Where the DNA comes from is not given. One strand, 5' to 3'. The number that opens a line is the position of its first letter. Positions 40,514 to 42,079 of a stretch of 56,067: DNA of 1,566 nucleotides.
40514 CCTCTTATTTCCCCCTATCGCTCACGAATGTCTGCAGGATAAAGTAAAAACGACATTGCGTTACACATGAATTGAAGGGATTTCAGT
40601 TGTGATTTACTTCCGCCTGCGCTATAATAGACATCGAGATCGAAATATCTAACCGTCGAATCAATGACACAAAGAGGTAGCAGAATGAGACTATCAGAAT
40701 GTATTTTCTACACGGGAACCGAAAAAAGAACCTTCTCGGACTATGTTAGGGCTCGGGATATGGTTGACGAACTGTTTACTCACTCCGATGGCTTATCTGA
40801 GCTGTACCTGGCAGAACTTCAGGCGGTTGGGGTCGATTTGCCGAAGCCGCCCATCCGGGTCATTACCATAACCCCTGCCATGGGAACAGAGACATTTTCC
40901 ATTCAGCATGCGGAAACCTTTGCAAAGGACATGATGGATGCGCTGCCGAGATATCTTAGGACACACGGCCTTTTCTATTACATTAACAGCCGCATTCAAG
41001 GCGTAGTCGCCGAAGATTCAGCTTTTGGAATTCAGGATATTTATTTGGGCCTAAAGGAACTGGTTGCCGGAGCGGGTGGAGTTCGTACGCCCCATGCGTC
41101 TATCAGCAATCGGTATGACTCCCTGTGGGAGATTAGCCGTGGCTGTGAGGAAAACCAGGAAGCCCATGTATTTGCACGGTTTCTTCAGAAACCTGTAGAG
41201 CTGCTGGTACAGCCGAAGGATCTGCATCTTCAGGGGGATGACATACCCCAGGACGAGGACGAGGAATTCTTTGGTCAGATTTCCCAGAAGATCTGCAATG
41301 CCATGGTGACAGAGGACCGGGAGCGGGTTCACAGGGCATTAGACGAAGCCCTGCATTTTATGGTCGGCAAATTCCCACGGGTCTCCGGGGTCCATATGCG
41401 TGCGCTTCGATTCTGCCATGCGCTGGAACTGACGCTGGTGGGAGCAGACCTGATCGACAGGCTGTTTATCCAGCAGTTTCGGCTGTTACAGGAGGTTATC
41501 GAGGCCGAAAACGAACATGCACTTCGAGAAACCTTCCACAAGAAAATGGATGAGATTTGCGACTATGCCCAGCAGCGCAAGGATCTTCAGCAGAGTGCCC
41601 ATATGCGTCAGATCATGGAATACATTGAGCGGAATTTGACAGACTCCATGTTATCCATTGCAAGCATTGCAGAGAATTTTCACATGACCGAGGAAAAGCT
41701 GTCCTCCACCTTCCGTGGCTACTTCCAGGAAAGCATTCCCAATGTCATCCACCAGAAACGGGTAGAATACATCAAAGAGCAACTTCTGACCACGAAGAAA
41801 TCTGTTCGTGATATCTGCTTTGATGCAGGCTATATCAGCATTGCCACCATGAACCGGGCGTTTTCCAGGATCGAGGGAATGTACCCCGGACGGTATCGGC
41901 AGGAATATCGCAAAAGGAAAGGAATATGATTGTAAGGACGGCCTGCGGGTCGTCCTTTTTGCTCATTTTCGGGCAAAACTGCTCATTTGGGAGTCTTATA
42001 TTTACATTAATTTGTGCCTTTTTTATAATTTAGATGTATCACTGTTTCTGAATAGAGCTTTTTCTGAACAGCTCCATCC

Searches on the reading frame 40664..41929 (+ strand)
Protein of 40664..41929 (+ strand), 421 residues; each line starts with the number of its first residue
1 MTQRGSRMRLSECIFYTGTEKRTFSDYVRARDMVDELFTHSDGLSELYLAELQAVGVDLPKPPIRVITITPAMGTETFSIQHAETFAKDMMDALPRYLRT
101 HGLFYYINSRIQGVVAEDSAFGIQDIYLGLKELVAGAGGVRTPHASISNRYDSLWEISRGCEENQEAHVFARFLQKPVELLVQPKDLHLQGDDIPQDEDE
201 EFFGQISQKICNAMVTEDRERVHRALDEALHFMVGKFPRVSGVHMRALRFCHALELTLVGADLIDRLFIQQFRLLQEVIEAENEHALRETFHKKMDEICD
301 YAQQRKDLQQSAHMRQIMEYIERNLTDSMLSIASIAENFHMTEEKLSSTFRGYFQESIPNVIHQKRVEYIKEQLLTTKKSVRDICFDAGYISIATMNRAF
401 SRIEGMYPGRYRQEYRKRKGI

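Call 5: search_protein_families(library=pfam, proteins=[window:40664-41929:+], max_evalue=0.01)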
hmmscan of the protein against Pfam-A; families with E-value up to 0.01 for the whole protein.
window:40664-41929:+ (421 aa): 2 families
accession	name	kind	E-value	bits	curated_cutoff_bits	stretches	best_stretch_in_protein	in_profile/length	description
PF12833.13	HTH_18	-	1e-16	61.4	33.6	1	335-413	1-79/80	Helix-turn-helix domain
PF00165.29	HTH_AraC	-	3.7e-08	33.8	26.6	1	375-413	5-42/42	Bacterial regulatory helix-turn-helix proteins, AraC family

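Call 9: search_protein_families(library=ncbifam, proteins=[window:40664-41929:+], max_evalue=0.01)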
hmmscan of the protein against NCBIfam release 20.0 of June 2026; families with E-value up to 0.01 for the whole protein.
window:40664-41929:+ (421 aa): 23 families
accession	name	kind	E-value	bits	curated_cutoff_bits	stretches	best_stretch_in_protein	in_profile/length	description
NF047455.1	TF_Staph_AryK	equivalog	5e-12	44.9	850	1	304-418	149-262/759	transcriptional regulator AryK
NF012144.2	ramA_TF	equivalog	1.5e-11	44.7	180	1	314-414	7-106/108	RamA family antibiotic efflux transcriptional regulator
TIGR04094.1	adjacent_YSIRK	equivalog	1.7e-11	43.8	200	1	308-412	281-383/383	YSIRK-targeted surface antigen transcriptional regulator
NF007633.0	PRK10296.1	equivalog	2.6e-10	40.2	264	1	316-416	176-276/280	transcriptional regulator ChbR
NF007693.0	PRK10371.1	equivalog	2.6e-10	40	253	1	309-419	195-304/309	transcriptional regulator MelR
NF007584.0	PRK10219.1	equivalog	3.1e-10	40.3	174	1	314-413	7-105/107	superoxide response transcriptional regulator SoxS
NF006902.0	PRK09393.1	equivalog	5e-10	39.1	425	1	308-418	216-325/327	transcriptional regulator FtrA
NF007860.0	PRK10572.1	equivalog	5.8e-09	35.2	208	1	305-417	176-287/292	arabinose operon transcriptional regulator AraC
NF049968.1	QhpR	equivalog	3.5e-08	32.9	250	1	274-412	150-284/284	AraC-like transcriptional regulator QhpR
TIGR02297.1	HpaA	equivalog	1.6e-07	30.9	274.65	1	314-413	188-286/287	4-hydroxyphenylacetate catabolism regulatory protein HpaA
NF007243.0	PRK09685.1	equivalog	6.1e-07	29.1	199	1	284-415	171-302/303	transcriptional regulator FeaR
NF052534.1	RzbtTranRegRhrA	equivalog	6.3e-06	25.7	500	1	282-413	176-309/312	rhizobactin biosynthesis transcriptional regulator RhrA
NF050186.1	TransRegGliRPseudo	equivalog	9.2e-06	25.2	570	1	315-415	238-337/338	AraC family transcriptional regulator GliR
NF049932.1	TranspRegBtr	equivalog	4.6e-05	22.1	900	1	293-418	146-269/531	bacillibactin transport transcriptional regulator Btr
NF040475.1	chlor_reg_RclR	equivalog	8.5e-05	22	400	1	329-415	193-279/284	reactive chlorine-specific transcriptional regulator RclR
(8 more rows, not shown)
